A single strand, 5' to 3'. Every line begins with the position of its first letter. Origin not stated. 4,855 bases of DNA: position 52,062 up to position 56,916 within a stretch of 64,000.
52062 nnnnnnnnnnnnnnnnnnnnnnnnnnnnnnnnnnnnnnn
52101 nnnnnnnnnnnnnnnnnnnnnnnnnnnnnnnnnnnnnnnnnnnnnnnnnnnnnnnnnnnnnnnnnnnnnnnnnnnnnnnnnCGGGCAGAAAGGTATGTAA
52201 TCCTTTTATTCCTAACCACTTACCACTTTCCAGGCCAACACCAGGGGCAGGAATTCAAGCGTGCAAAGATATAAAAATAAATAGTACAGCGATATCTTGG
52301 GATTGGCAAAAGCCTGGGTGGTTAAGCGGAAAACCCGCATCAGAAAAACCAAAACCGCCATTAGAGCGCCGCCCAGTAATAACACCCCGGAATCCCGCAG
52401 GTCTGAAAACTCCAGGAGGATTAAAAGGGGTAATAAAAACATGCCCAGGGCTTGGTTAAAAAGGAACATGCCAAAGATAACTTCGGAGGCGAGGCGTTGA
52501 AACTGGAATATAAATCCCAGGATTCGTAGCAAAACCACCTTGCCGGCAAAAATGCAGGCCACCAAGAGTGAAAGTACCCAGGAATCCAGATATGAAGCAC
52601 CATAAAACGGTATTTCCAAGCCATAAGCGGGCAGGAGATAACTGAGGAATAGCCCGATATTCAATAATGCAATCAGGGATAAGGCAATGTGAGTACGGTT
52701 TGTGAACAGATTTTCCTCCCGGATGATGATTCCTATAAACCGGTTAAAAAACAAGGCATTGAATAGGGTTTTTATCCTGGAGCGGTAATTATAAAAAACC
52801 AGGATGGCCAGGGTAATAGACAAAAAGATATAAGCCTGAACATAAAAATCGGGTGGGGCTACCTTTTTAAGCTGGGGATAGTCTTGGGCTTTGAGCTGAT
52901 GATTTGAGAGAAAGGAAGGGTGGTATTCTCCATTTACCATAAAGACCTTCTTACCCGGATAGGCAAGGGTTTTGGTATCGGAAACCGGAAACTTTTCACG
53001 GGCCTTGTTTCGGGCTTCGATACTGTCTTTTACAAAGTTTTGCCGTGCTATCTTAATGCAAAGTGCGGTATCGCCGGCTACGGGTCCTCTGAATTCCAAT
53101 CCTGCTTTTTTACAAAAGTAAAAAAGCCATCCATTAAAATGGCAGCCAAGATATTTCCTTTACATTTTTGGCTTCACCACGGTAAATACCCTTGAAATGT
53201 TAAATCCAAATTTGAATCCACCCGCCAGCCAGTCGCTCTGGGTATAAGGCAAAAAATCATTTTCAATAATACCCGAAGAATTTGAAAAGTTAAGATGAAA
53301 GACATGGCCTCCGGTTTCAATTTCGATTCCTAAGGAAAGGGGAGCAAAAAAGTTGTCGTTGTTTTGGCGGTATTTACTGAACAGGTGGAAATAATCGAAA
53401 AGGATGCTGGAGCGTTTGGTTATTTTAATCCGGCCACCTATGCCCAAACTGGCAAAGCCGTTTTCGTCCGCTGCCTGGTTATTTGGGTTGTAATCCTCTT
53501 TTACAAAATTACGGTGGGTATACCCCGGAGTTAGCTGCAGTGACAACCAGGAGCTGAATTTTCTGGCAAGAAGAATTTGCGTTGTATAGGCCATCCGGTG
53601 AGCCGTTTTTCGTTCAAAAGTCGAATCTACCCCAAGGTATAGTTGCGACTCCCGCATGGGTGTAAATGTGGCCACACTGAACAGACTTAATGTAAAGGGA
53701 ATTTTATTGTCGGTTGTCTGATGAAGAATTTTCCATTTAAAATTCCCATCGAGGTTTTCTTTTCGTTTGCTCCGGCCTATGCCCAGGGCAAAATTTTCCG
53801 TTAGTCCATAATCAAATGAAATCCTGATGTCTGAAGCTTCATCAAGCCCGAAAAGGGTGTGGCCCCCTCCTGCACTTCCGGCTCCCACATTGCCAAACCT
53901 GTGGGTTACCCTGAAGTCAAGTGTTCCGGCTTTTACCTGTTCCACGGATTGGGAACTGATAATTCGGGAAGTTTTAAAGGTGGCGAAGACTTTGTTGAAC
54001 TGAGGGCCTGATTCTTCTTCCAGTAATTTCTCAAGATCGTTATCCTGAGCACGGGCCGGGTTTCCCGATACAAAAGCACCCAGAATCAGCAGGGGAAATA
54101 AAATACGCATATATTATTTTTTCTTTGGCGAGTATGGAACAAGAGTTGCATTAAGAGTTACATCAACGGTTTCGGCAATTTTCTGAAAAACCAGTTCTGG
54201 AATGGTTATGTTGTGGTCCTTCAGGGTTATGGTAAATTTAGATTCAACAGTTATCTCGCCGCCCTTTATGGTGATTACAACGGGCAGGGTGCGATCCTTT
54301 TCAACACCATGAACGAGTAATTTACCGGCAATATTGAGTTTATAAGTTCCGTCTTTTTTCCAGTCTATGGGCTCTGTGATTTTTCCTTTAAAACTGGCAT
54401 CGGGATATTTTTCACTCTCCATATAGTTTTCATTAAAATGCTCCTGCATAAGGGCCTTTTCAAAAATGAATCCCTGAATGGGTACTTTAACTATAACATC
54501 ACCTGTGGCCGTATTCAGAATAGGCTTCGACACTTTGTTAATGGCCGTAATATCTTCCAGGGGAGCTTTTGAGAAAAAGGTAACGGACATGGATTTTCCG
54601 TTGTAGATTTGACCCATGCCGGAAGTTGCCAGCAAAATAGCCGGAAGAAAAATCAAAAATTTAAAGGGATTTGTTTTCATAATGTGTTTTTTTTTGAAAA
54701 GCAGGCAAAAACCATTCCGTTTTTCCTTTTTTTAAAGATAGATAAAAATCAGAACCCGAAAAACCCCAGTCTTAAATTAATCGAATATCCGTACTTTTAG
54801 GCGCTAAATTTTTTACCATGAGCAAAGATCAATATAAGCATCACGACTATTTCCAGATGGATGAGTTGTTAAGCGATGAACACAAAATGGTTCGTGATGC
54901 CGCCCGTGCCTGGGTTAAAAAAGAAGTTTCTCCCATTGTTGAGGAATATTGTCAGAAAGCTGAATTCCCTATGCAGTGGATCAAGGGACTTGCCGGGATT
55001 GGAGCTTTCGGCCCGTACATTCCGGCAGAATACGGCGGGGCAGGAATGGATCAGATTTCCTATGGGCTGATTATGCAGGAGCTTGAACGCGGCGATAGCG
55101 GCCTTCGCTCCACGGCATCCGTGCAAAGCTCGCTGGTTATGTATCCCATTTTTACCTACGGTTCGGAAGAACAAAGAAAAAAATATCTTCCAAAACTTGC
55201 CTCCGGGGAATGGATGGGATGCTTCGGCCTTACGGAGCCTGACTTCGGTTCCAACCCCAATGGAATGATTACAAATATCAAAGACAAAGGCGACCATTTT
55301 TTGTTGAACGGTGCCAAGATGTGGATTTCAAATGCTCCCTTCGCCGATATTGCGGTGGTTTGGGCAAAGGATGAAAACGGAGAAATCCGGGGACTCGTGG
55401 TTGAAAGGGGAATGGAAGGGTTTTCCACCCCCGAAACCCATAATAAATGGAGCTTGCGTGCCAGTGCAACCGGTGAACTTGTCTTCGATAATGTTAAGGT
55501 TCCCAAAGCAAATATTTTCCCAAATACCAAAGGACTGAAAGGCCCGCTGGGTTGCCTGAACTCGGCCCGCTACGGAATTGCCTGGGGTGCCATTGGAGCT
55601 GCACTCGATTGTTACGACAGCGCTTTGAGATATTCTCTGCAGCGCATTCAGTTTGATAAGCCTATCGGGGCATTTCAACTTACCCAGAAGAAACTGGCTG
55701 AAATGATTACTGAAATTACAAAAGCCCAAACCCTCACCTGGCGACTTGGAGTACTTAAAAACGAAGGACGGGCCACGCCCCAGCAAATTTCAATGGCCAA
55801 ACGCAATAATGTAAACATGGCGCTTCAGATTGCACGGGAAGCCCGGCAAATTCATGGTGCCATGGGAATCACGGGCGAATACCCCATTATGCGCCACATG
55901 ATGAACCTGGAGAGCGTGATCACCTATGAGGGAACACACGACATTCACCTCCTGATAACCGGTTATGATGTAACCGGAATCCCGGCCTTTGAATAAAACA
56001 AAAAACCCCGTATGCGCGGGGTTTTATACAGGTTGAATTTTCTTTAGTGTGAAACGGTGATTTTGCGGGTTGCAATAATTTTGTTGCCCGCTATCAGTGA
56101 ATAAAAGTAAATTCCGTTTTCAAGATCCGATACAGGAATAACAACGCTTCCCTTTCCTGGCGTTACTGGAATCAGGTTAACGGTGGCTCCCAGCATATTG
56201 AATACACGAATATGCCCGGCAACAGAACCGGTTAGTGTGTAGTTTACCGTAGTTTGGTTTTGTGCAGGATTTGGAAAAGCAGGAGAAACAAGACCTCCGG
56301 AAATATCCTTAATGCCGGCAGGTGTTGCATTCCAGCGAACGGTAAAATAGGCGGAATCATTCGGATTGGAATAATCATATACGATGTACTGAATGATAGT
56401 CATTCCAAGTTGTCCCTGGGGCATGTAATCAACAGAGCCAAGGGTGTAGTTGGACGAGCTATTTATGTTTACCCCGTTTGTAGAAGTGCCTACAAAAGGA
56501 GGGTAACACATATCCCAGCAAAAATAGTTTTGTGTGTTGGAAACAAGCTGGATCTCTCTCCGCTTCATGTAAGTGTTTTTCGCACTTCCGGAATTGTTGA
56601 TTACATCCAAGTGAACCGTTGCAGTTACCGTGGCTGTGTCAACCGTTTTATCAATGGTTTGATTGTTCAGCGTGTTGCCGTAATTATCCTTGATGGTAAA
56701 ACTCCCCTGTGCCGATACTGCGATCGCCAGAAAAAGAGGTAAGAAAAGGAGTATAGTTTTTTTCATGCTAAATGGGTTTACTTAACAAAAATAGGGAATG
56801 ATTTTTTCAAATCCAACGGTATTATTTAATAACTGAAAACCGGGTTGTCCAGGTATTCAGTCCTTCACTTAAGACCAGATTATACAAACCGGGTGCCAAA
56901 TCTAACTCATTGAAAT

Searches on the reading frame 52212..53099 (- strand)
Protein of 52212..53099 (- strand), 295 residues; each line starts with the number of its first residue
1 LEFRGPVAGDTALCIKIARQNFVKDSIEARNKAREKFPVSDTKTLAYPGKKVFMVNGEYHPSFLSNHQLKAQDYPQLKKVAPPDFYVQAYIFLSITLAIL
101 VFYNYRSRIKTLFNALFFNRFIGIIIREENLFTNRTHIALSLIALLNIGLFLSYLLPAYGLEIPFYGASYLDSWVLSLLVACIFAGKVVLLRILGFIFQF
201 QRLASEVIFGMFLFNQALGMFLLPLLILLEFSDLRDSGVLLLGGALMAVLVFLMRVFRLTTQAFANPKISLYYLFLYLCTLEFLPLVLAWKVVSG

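Call 32: search_protein_families(library=pfam, proteins=[window:52212-53099:-], max_evalue=0.0001)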
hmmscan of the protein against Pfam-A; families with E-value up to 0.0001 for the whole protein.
window:52212-53099:- (295 aa): 1 family
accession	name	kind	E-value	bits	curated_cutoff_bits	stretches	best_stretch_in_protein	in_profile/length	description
PF14093.11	DUF4271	-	1.1e-29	104.2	29.7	1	91-292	5-205/206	Domain of unknown function (DUF4271)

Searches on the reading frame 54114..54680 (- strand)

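Call 11: search_protein_families(library=pfam, proteins=[window:54114-54680:-], max_evalue=0.001)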
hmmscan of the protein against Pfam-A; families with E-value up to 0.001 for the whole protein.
window:54114-54680:- (188 aa): 1 family
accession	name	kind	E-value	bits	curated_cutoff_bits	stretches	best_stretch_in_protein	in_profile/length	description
PF04264.18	YceI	-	6.7e-14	52.9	23.7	1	57-179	40-149/150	YceI-like domain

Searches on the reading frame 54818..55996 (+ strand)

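Call 32: search_protein_families(library=pfam, proteins=[window:54818-55996:+], max_evalue=0.0001)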
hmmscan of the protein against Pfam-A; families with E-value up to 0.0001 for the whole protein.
window:54818-55996:+ (392 aa): 4 families
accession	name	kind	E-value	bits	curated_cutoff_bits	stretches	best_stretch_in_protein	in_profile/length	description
PF02771.21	Acyl-CoA_dh_N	-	2.5e-38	131.4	22.9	1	19-131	1-113/113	Acyl-CoA dehydrogenase, N-terminal domain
PF00441.29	Acyl-CoA_dh_1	-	2.5e-33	115.8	22.4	1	238-380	2-144/150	Acyl-CoA dehydrogenase, C-terminal domain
PF02770.24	Acyl-CoA_dh_M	-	8e-22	77.7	33.3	1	135-226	1-97/97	Acyl-CoA dehydrogenase, middle domain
PF08028.16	Acyl-CoA_dh_2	-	1.2e-08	35.7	22.7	1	253-370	2-129/134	Acyl-CoA dehydrogenase, C-terminal domain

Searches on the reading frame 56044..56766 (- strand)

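Call 33: search_protein_families(library=pfam, proteins=[window:56044-56766:-], max_evalue=0.0001)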
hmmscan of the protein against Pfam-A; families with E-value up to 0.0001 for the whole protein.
window:56044-56766:- (240 aa): 1 family
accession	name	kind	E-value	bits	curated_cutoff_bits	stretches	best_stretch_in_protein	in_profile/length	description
PF18962.6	Por_Secre_tail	-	2.4e-10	41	27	1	164-237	2-74/75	Secretion system C-terminal sorting domain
